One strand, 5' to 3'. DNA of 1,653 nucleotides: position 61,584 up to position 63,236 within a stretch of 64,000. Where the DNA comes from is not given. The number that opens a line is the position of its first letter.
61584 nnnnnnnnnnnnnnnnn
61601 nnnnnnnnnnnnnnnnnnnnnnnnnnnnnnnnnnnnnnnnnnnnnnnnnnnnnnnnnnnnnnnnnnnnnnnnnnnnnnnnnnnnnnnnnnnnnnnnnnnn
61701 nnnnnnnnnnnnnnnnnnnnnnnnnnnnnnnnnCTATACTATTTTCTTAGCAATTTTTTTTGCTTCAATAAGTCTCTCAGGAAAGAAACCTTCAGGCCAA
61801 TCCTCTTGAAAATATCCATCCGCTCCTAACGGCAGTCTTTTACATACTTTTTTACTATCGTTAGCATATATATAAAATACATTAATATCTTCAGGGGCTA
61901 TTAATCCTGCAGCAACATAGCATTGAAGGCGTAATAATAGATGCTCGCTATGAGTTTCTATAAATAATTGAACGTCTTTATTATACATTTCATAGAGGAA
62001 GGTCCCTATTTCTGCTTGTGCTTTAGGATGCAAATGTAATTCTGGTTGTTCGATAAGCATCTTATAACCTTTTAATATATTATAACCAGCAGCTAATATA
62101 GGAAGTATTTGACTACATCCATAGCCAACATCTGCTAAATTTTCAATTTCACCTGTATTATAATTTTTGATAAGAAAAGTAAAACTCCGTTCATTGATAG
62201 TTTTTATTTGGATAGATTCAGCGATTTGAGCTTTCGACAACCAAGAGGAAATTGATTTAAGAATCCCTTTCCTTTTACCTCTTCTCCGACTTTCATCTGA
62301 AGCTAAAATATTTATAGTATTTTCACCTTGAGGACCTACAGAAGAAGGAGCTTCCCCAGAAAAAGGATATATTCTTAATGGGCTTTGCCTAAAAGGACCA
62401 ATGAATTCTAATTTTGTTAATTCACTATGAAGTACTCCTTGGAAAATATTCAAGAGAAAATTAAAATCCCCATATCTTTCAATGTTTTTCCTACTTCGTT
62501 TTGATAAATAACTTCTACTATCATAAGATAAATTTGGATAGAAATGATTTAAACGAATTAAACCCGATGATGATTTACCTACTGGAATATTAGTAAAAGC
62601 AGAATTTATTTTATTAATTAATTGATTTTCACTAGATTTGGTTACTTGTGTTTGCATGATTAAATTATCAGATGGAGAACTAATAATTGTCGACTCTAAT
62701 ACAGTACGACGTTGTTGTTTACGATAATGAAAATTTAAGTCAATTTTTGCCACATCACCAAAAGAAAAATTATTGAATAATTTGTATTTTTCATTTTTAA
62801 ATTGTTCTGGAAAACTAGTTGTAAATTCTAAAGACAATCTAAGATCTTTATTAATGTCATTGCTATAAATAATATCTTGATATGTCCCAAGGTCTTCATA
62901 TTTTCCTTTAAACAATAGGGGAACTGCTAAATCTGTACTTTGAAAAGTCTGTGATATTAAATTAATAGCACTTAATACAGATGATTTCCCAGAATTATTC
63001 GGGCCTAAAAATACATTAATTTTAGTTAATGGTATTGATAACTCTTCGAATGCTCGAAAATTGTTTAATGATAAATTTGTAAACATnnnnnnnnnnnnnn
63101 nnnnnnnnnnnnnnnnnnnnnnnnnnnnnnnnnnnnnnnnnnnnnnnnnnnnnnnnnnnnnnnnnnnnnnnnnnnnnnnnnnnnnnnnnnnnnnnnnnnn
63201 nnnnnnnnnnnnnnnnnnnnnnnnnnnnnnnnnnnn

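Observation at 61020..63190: AT-rich two-gene cassette: nuclease-less ABC ATPase translationally coupled to an unassignable 207-aa partner - candidate undescribed defence module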

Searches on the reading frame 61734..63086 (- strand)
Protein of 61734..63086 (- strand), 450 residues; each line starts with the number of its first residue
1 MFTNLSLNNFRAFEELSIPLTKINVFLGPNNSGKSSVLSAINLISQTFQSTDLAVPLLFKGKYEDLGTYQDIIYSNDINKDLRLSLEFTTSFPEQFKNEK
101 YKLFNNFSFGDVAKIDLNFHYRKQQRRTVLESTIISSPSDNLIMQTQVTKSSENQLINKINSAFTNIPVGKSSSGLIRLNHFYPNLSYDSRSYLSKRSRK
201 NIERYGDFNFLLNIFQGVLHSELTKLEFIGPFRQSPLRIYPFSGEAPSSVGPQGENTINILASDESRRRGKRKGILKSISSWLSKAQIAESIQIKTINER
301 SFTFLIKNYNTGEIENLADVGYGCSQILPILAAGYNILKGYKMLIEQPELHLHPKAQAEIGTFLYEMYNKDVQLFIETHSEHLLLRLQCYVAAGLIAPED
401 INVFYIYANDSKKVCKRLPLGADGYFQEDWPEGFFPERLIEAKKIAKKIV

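Call 3: search_protein_families(library=pfam, proteins=[window:61734-63086:-], max_evalue=1)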
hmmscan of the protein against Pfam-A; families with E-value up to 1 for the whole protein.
window:61734-63086:- (450 aa): 10 families
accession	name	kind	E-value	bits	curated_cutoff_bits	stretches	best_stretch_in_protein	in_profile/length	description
PF13175.12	AAA_15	-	7.8e-30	105.2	32.1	1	3-383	4-373/374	AAA ATPase domain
PF13304.12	AAA_21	-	7.3e-19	69.4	27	1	23-384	1-303/304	AAA domain, putative AbiEii toxin, Type IV TA system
PF11398.14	DUF2813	-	3.8e-09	36.8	21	1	5-107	6-99/372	Protein of unknown function (DUF2813)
PF13476.12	AAA_23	-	1.4e-05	26.3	27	1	5-45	2-43/201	AAA domain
PF02463.25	SMC_N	-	3.4e-05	23.8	40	1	3-42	3-45/220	RecF/RecN/SMC N terminal domain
PF12476.13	DUF3696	-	0.00034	21.2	22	1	396-442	1-49/52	Protein of unknown function (DUF3696)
PF13514.12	AAA_27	-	0.0012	19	22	1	2-42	3-47/206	AAA domain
PF13555.12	AAA_29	-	0.01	16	27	1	4-43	3-44/61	P-loop containing region of AAA domain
PF16415.11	CNOT1_CAF1_bind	-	0.074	12.8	33.4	1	256-315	86-145/225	CCR4-NOT transcription complex subunit 1 CAF1-binding domain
PF00005.33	ABC_tran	-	0.22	12.5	25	1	16-45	6-35/137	ABC transporter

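Call 4: search_protein_families(library=padloc, proteins=[window:61734-63086:-], max_evalue=1)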
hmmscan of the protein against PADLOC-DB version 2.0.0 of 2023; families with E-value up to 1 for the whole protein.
window:61734-63086:- (450 aa): 117 families (the best 25 are shown)
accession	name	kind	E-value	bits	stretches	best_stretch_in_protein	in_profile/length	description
PDLC03878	NsnB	-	3.5e-64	215.7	1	1-442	1-339/345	-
PDLC04148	HEC-03B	-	3.9e-60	202.2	1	1-444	1-443/458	-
PDLC04707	PDC-M55A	-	3.9e-56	188.8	1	3-447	4-411/421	-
PDLC02979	AriA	-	7.1e-34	116.2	1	3-383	4-372/373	-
PDLC02980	AriA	-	2.7e-21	74.8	1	23-384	1-303/304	-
PDLC04611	PDC-M38A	-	7.2e-19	66.6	2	1-160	1-156/383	-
PDLC02358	Old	-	1.4e-17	61.8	2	3-47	5-49/578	Old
PDLC04179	HEC-01A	-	2.5e-16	57.8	2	1-114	1-110/459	-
PDLC00069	GajA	-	2.7e-16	57.1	2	4-59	5-61/687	AAA ATPase domain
PDLC00271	PtuA1|PtuA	-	4.5e-15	54.1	2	3-48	4-50/421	AAA ATPase domain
PDLC04177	HEC-01A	-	5.4e-15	53.3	2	2-135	5-145/393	-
PDLC00091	GajA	-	7e-15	52.9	2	3-137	4-127/627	AAA ATPase domain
PDLC04183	HEC-01A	-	8.6e-15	52.7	2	3-174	6-178/402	-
PDLC02981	AriAB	-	1.2e-14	52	2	343-384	334-377/694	-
PDLC00099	GajA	-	1.6e-14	51.8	2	3-47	4-55/626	AAA ATPase domain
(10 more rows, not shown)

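Call 5: search_protein_families(library=ncbifam, proteins=[window:61734-63086:-], max_evalue=1)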
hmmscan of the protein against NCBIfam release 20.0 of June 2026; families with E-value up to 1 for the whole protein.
window:61734-63086:- (450 aa): 16 families
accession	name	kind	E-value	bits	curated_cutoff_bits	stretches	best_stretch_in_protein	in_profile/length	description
NF047739.1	antiphage_MADS3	equivalog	2.6e-16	59.8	420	2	1-140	1-141/427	methylation-associated defense system AAA family ATPase MAD3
NF041760.1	PtuA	equivalog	3.3e-12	46.1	500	2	2-43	52-94/524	retron Ec78 anti-phage system effector ATPase PtuA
TIGR00611.2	recf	equivalog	4.2e-09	36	172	1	3-46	2-46/339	DNA replication/repair protein RecF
NF038234.1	retron_eff_Eco8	equivalog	2.7e-08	32.9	250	2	5-74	6-74/679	retron Eco8 family effector endonuclease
NF053563.1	Rkd4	equivalog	0.00051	18.3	860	1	4-42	5-44/747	arcadin-4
TIGR00972.1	3a0107s01c2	equivalog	0.00055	19.4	343.2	1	8-62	12-68/248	phosphate ABC transporter ATP-binding protein PstB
NF003034.1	PRK03918.1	equivalog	0.0016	16.5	700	1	4-41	5-43/878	DNA double-strand break repair ATPase Rad50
NF010860.0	PRK14267.1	equivalog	0.0067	16.1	412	0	336-392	164-219/253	phosphate ABC transporter ATP-binding protein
NF008409.0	PRK11231.1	equivalog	0.0092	15.4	375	1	15-47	22-54/255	Fe(3+) dicitrate ABC transporter ATP-binding protein FecE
NF002572.0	PRK02224.1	equivalog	0.0093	14.3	1087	1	2-41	3-43/888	DNA double-strand break repair ATPase Rad50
NF007027.0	PRK09493.1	equivalog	0.043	13.1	379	1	16-55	22-60/240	glutamine ABC transporter ATP-binding protein GlnQ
NF041035.1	Rad50_Halo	equivalog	0.071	11.4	1000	1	2-41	3-43/883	DNA double-strand break repair ATPase Rad50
NF005900.0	PRK07874.1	equivalog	0.074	13.3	114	1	303-351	4-52/80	ATP synthase F0 subunit C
NF008338.0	PRK11124.1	equivalog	0.095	12.2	369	1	16-47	23-54/242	arginine ABC transporter ATP-binding protein ArtP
NF009754.0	PRK13261.1-6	equivalog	0.15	11.8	171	1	350-378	82-110/169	urease accessory protein UreE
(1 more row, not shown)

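Call 7: search_protein_families(library=phrogs, proteins=[window:61734-63086:-], max_evalue=1)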
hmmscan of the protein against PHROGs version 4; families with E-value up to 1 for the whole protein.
window:61734-63086:- (450 aa): 12 families
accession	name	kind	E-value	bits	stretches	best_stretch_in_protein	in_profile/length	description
phrog_21420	-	unknown function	6.4e-47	161.4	2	224-445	394-632/654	-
phrog_4747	-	unknown function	4.1e-19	70.1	2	3-49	4-50/610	-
phrog_3940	-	unknown function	1.6e-14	54.7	2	1-136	4-114/537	-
phrog_9802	-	unknown function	6.4e-14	52.8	2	291-383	227-327/438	-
phrog_8323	-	unknown function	1.5e-12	47.9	2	5-163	54-213/623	-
phrog_7507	-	unknown function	1.1e-09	39.1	2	295-382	361-448/483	-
phrog_14430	-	unknown function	3.2e-07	30.9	1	327-393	325-391/444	-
phrog_1499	-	unknown function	1.5e-05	25.5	1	2-43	5-47/427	-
phrog_13167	-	unknown function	0.00055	19.9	1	340-387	338-385/477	-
phrog_28217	-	DNA, RNA and nucleotide metabolism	0.12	11.7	1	1-43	2-45/806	DNA repair exonuclease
phrog_77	-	DNA, RNA and nucleotide metabolism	0.14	11.6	1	2-41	298-340/967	SbcC-like subunit of palindrome specific endonuclease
phrog_35920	-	unknown function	0.24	12.8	0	58-83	18-43/90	-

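Call 63: search_dna_similar(query=window:61734-63086:-, collection=plasmids, mode=protein, max_rows=25, max_evalue=1e-10)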
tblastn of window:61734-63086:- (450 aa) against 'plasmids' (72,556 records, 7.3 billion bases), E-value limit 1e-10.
Records with a match: 65; places in all: 66; records where one place covers at least 80% of the query: 27.
Best place of each record, by identity: <60% 65.
By first word of the organism name: Bacillus 9; Aeromonas 6; Acinetobacter 5; Nostoc 5; Campylobacter 3; Azotobacter 2; Rhodococcus 2; Leclercia 2; Paracoccus 2; Planococcus 2; and 24 more.
By predicted mobility (MOB-suite, as given by PLSDB): non-mobilizable 36; mobilizable 15; conjugative 14.
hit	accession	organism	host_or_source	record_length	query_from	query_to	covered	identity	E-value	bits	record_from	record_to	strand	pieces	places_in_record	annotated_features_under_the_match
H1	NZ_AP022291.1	Aeromonas veronii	-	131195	1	441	98%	29.7%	6e-45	175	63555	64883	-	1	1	DUF3696 domain-containing protein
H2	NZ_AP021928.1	Aeromonas caviae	-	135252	1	441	98%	29.7%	6e-45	175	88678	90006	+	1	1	DUF3696 domain-containing protein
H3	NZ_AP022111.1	Aeromonas caviae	-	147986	1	441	98%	29.7%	6e-45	175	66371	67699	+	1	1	DUF3696 domain-containing protein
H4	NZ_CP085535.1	Aeromonas salmonicida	Brook charr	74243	1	441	98%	29.3%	4e-45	175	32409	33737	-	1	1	DUF3696 domain-containing protein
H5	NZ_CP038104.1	Aeromonas salmonicida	Salvelinus fontinalis,whole organism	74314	1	441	98%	29.3%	4e-45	175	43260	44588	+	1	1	DUF3696 domain-containing protein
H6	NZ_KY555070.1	Aeromonas salmonicida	-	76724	1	441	98%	29.3%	4e-45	175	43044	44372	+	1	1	DUF3696 domain-containing protein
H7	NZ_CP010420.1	Azotobacter chroococcum NCIMB 8003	cell culture,soil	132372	1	446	99%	27.7%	2e-44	173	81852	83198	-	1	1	DUF3696 domain-containing protein | DEAD/DEAH box helicase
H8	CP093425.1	Bacillus pacificus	cell culture,sufu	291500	18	445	95%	28.7%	1e-33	141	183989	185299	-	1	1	DUF3696 domain-containing protein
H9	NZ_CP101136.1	Bacillus paranthracis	single cell,soil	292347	18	445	95%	28.7%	1e-33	141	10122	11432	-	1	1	DUF3696 domain-containing protein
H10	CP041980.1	Bacillus paranthracis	Homo sapiens,stool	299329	18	445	95%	28.7%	1e-33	141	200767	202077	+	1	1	DUF3696 domain-containing protein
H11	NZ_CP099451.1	Bacillus pacificus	chicken,assembly Genome,intestine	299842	18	445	95%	28.7%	1e-33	141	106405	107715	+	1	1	DUF3696 domain-containing protein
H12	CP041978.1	Bacillus pacificus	Homo sapiens,stool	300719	18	445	95%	28.7%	1e-33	141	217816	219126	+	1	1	DUF3696 domain-containing protein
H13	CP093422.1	Bacillus paranthracis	cell culture,sufu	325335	18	445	95%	28.7%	1e-33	141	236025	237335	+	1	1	DUF3696 domain-containing protein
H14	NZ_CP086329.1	Bacillus pacificus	single cell culture,sludge from ...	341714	18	445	95%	28.7%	1e-33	141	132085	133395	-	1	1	DUF3696 domain-containing protein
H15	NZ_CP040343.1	Bacillus cereus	Apostichopus japonicus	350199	18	445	95%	28.7%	1e-33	141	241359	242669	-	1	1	DUF3696 domain-containing protein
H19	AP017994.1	Planktothrix agardhii NIES-204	-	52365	1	442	98%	26.0%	3e-32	137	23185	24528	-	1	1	hypothetical protein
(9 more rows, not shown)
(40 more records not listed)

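Call 65: get_annotated_region(hit=H1, flank=4000)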
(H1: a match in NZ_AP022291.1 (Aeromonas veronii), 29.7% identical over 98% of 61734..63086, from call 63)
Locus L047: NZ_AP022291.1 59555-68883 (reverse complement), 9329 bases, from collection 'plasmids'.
description: Aeromonas veronii strain WP9-W18-ESBL-04 plasmid pWP9-W18-ESBL-04_1, complete sequence
organism: Aeromonas veronii (NCBI taxid 654)
taxonomy: Bacteria; Pseudomonadota; Gammaproteobacteria; Aeromonadales; Aeromonadaceae; Aeromonas; Aeromonas veronii
host: -; source: -; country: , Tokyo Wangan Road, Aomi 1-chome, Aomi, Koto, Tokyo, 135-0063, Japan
typing (MOB-suite, as given by PLSDB): conjugative; replicon rep_cluster_1169; relaxase MOBF; mating-pair formation MPF_F
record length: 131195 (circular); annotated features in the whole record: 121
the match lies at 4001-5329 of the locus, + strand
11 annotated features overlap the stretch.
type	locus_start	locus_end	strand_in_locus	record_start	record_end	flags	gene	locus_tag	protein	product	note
CDS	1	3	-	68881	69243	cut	-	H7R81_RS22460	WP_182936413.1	DNA repair protein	-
CDS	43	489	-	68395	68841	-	radC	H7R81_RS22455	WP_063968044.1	DNA repair protein RadC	GO:0006281 - DNA repair [Evidence IEA]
CDS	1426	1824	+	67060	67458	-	-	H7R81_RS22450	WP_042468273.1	DUF6088 family protein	-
CDS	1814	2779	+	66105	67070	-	-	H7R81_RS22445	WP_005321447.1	nucleotidyl transferase AbiEii/AbiGii toxin family protein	-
CDS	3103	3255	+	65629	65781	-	-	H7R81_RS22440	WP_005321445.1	Hok/Gef family protein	-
CDS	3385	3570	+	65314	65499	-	-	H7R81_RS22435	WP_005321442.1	hypothetical protein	-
CDS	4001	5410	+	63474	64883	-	-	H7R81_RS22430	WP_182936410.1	DUF3696 domain-containing protein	-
CDS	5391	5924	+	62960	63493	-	-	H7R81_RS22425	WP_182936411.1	hypothetical protein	-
CDS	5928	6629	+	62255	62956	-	-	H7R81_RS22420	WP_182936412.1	RNA ligase family protein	-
CDS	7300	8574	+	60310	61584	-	-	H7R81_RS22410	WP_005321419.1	metallophosphoesterase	-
CDS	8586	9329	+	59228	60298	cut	-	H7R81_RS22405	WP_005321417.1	GTPase-associated system all-helical protein GASH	-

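Call 66: get_annotated_region(hit=H8, flank=4000)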
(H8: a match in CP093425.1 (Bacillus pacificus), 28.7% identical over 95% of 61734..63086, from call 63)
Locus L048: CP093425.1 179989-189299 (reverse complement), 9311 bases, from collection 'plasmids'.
description: Bacillus pacificus strain MP6 plasmid p1, complete sequence
organism: Bacillus pacificus (NCBI taxid 2026187)
taxonomy: Bacteria; Bacillota; Bacilli; Bacillales; Bacillaceae; Bacillus; Bacillus pacificus
host: -; source: cell culture,sufu; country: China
typing (MOB-suite, as given by PLSDB): non-mobilizable; replicon rep_cluster_125,rep_cluster_1698; mating-pair formation MPF_T
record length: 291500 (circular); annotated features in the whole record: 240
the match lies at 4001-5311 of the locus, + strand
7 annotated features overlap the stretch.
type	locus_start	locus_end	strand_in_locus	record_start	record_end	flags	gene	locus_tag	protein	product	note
CDS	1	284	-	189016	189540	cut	-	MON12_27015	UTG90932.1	C40 family peptidase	-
CDS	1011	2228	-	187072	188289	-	-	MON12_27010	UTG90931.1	abortive infection system toxin AbiGii family protein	-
CDS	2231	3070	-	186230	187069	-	-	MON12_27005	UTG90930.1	abortive infection system antitoxin AbiGi family protein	-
CDS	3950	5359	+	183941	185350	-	-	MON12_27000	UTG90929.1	DUF3696 domain-containing protein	-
CDS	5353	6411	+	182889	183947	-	-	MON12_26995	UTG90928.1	hypothetical protein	-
CDS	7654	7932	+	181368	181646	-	-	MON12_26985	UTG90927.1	metalloregulator ArsR/SmtB family transcription factor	-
CDS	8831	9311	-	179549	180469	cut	-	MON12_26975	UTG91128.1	Rpn family recombination-promoting nuclease/putative transposase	-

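Call 67: get_annotated_region(hit=H19, flank=4000)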
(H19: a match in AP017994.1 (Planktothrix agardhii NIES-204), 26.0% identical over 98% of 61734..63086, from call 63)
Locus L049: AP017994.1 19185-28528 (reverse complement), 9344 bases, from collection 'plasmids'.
description: Planktothrix agardhii NIES-204 plasmid plasmid3 DNA, complete sequence
organism: Planktothrix agardhii NIES-204 (NCBI taxid 282423)
taxonomy: Bacteria; Cyanobacteriota; Cyanophyceae; Oscillatoriales; Microcoleaceae; Planktothrix; Planktothrix agardhii; Planktothrix agardhii NIES-204
host: -; source: -; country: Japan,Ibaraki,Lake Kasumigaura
typing (MOB-suite, as given by PLSDB): non-mobilizable
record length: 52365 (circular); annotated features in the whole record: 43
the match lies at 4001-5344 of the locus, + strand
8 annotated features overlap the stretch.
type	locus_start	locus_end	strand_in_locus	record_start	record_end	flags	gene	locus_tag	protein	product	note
CDS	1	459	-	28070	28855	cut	-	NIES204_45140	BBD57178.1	SNase-like nuclease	-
CDS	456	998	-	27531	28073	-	-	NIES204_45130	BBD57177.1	hypothetical protein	-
CDS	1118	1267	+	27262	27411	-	-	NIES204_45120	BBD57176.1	putative MerR family transcriptional regulator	-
CDS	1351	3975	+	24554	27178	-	-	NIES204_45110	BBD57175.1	DNA methylase, putative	-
CDS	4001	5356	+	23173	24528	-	-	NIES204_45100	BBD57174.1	hypothetical protein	-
CDS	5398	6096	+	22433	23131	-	-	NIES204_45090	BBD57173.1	hypothetical protein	-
CDS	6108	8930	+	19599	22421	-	-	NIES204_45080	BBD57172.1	hypothetical protein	-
CDS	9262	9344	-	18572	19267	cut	-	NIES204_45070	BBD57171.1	phage integrase family protein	-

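Call 68: search_protein_families(library=padloc, proteins=[L047:5391-5924:+, L048:5353-6411:+, L049:5398-6096:+, L047:4001-5410:+, L048:3950-5359:+, L049:4001-5356:+], max_evalue=0.001)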
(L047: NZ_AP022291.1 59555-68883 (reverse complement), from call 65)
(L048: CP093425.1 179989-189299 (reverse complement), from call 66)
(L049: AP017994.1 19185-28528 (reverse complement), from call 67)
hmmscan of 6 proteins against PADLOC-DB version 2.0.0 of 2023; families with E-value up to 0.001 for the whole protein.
L047:5391-5924:+ (177 aa): 1 family
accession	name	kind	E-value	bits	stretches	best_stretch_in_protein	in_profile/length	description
PDLC04147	HEC-03A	-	2.1e-24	84.4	1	2-160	1-156/159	-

L048:5353-6411:+ (352 aa): 1 family
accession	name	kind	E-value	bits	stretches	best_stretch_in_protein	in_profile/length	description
PDLC04708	PDC-M55B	-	2.5e-26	91.3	1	130-341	90-296/315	-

L049:5398-6096:+ (232 aa): 0 families

L047:4001-5410:+ (469 aa): 74 families (the best 25 are shown)
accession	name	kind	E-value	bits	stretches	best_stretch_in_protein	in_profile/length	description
PDLC04148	HEC-03B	-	7e-134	445.3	1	1-458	1-455/458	-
PDLC03878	NsnB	-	4.5e-59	198.9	1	1-440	1-335/345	-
PDLC04707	PDC-M55A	-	2.5e-57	192.8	1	2-457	3-417/421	-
PDLC02979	AriA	-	1.7e-25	88.6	2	278-387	269-373/373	-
PDLC02980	AriA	-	1.4e-15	56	1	24-388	1-304/304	-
PDLC04177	HEC-01A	-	3.7e-12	44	2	335-422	296-366/393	-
PDLC00077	GajA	-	7.9e-12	42.5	2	338-388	336-381/616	AAA ATPase domain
PDLC00071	GajA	-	1.8e-11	41.6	1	339-387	277-322/588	AAA ATPase domain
PDLC04178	HEC-01A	-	1.9e-11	41.7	2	322-389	274-333/399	-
PDLC02335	AbiLi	-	4.3e-11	40.4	1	1-421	49-262/326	AbiLi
PDLC04184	HEC-01A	-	5.8e-11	40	1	1-38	1-37/464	-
PDLC02981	AriAB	-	5.9e-11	39.8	1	335-388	330-378/694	-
PDLC04179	HEC-01A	-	6.3e-11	40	1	1-38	1-37/459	-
PDLC00063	GajA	-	8.6e-11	39.1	1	338-390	347-403/679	AAA ATPase domain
PDLC04182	HEC-01A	-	2.7e-10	37.8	2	335-391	305-355/406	-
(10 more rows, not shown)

L048:3950-5359:+ (469 aa): 66 families (the best 25 are shown)
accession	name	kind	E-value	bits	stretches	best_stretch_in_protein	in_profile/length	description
PDLC04707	PDC-M55A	-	8e-80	266.9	1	2-461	4-416/421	-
PDLC03878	NsnB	-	3.1e-57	192.9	1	2-454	3-342/345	-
PDLC04148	HEC-03B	-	4.8e-52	175.5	1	5-457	6-447/458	-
PDLC02979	AriA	-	8.9e-21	73.1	2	264-392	268-373/373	-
PDLC02980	AriA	-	4.3e-12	44.6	1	315-391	239-302/304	-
PDLC02358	Old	-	4e-11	40.4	1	298-395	242-332/578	Old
PDLC00063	GajA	-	1e-09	35.6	1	315-394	316-402/679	AAA ATPase domain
PDLC04177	HEC-01A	-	1.9e-09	35.1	1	6-47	10-52/393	-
PDLC04710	PDC-M56A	-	2.2e-09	34.8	1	316-392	214-285/382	-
PDLC04033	PD-T4-4_A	-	7.1e-09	33.4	0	345-402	327-380/460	-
PDLC04176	HEC-01A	-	2.3e-08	31.8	1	344-394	277-323/371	-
PDLC04389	PDC-M07A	-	3.4e-08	30.9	1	2-39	7-43/443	-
PDLC04178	HEC-01A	-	4.1e-08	30.7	1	3-38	11-45/399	-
PDLC04175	HEC-01A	-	6.9e-08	29.9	1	9-48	11-52/363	-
PDLC04032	PD-T4-4_A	-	8.2e-08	29.6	1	345-430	348-425/474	-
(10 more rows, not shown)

L049:4001-5356:+ (451 aa): 89 families (the best 25 are shown)
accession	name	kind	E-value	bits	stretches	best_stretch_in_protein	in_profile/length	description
PDLC03878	NsnB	-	9.1e-52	174.9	1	1-441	1-332/345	-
PDLC04707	PDC-M55A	-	6.9e-44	148.5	1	2-448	3-406/421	-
PDLC04148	HEC-03B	-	6.3e-38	129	1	1-447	1-440/458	-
PDLC02979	AriA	-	2.5e-26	91.4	2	1-105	1-118/373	-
PDLC00065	GajA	-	4.3e-13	46.9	1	2-111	3-116/670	AAA ATPase domain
PDLC00099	GajA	-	6.2e-13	46.6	2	2-108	3-99/626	AAA ATPase domain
PDLC04175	HEC-01A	-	7.5e-13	46.2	1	2-71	6-74/363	-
PDLC04178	HEC-01A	-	1.3e-12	45.5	1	2-58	9-64/399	-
PDLC02980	AriA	-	2.9e-12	45.2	1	24-85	1-61/304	-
PDLC04179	HEC-01A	-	1.4e-11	42.2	1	1-61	1-60/459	-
PDLC02335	AbiLi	-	1.6e-11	41.8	1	1-395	49-245/326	AbiLi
PDLC00069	GajA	-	2.1e-11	41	2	3-47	4-48/687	AAA ATPase domain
PDLC02358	Old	-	2.7e-11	41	1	2-75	4-76/578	Old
PDLC00096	GajA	-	2.8e-11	40.9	2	346-389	290-336/630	AAA ATPase domain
PDLC00070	GajA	-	9.3e-11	39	1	2-46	3-47/596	AAA ATPase domain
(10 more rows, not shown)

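Call 71: find_homologous_proteins(query=L047:5391-5924:+, max_evalue=0.00001)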
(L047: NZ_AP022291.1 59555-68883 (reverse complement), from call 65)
Query L047:5391-5924:+ (177 aa): 1484 proteins with E <= 0.00001 among 1520 candidates; the best 120 are listed.
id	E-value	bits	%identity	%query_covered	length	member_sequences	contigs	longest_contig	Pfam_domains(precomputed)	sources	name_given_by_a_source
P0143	3.2e-118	410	99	99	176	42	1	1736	-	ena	-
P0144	1.2e-114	398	96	100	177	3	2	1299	-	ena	-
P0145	2.8e-105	368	100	88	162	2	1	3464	-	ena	-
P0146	3.0e-104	365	88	99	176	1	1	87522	-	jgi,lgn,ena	-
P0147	1.0e-103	363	88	100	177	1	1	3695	-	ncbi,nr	ncbi:hypothetical protein [Ferrovum myxofaciens]|nr:hypothetical protein [Ferrovum myxofaciens]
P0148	3.7e-103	361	88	99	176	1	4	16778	-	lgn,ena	-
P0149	3.7e-103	361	88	99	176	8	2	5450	-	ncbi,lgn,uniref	ncbi:conserved hypothetical protein [mine drainage metagenome]|uniref:PIN domain-containing protein 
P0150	5.3e-103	361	88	99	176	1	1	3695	-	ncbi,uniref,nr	ncbi:hypothetical protein FEMY_22590 [Ferrovum myxofaciens]|uniref:PIN domain-containing protein n=2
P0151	1.9e-102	359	87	99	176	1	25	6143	-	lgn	-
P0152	5.2e-102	357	86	99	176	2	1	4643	-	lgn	-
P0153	8.9e-102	357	86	99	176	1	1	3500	-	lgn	-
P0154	8.5e-101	353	85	100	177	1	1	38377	-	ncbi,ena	-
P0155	2.1e-100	352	82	100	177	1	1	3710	-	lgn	-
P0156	2.5e-100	352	84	99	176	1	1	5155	-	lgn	-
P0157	5.0e-100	351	86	99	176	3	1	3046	-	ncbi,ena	-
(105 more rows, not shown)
